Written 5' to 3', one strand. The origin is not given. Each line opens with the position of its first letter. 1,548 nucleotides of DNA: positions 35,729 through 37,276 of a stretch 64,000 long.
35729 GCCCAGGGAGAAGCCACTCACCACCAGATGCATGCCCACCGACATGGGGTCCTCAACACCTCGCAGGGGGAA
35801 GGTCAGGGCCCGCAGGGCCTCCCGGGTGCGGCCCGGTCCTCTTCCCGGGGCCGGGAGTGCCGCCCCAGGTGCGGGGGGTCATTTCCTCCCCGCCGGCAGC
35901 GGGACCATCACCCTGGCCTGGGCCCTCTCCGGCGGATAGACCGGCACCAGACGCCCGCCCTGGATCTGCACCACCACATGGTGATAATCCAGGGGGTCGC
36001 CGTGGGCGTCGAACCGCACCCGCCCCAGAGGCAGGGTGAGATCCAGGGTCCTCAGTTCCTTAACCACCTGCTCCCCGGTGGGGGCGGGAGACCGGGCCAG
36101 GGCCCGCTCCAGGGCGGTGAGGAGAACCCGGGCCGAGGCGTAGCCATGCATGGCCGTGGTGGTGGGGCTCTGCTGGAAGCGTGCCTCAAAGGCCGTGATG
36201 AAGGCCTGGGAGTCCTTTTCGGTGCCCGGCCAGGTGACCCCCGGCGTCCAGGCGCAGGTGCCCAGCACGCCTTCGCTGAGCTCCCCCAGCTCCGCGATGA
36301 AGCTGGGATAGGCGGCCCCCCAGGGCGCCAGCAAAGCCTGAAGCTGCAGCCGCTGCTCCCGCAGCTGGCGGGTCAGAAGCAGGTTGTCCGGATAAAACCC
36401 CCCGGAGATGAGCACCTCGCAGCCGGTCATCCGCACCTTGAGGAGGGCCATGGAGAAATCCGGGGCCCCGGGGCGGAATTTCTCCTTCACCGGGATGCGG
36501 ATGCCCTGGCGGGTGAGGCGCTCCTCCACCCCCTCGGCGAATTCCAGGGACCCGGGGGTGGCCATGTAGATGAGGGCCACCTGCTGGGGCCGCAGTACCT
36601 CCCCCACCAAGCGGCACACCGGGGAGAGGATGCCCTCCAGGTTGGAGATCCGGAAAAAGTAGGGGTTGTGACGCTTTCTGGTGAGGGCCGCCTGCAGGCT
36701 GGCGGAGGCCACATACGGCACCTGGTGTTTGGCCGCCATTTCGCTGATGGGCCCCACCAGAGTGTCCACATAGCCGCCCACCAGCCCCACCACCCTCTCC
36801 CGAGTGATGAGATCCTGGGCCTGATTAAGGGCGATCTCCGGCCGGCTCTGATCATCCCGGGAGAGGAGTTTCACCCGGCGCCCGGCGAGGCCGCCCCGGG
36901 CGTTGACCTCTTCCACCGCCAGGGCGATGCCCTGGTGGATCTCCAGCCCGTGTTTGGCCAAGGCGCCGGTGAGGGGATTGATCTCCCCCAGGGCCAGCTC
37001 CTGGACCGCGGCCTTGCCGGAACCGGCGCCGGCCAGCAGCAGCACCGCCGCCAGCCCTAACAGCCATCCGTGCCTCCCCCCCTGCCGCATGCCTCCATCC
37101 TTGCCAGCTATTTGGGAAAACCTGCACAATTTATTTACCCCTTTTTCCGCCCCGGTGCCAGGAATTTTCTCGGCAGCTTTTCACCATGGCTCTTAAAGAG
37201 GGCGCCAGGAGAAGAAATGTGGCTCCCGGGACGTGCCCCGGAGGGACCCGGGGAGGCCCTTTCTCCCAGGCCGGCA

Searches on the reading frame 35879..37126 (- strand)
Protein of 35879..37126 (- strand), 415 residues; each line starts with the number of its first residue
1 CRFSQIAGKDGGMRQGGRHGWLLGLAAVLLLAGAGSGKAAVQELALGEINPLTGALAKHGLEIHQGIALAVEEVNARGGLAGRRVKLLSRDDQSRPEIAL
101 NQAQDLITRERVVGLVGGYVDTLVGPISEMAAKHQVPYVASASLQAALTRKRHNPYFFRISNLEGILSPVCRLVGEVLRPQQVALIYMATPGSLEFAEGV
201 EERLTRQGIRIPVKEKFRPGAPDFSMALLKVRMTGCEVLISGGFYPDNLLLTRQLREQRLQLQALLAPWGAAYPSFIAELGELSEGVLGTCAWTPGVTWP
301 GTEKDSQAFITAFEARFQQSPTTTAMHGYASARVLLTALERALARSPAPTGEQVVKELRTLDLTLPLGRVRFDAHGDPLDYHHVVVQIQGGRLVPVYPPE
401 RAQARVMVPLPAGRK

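Call 57: search_protein_families(library=pfam, proteins=[window:35879-37126:-])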
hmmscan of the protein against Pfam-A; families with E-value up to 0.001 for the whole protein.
window:35879-37126:- (415 aa): 3 families
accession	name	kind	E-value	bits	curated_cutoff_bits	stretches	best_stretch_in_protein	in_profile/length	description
PF13458.12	Peripla_BP_6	-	9e-56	190.4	31.7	1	46-389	4-339/343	Periplasmic binding protein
PF01094.35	ANF_receptor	-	2.3e-17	63.5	25.4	1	67-227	6-168/353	Receptor family ligand binding region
PF13433.12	Peripla_BP_5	-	5.4e-13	49.2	27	1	52-120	9-77/363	Periplasmic binding protein domain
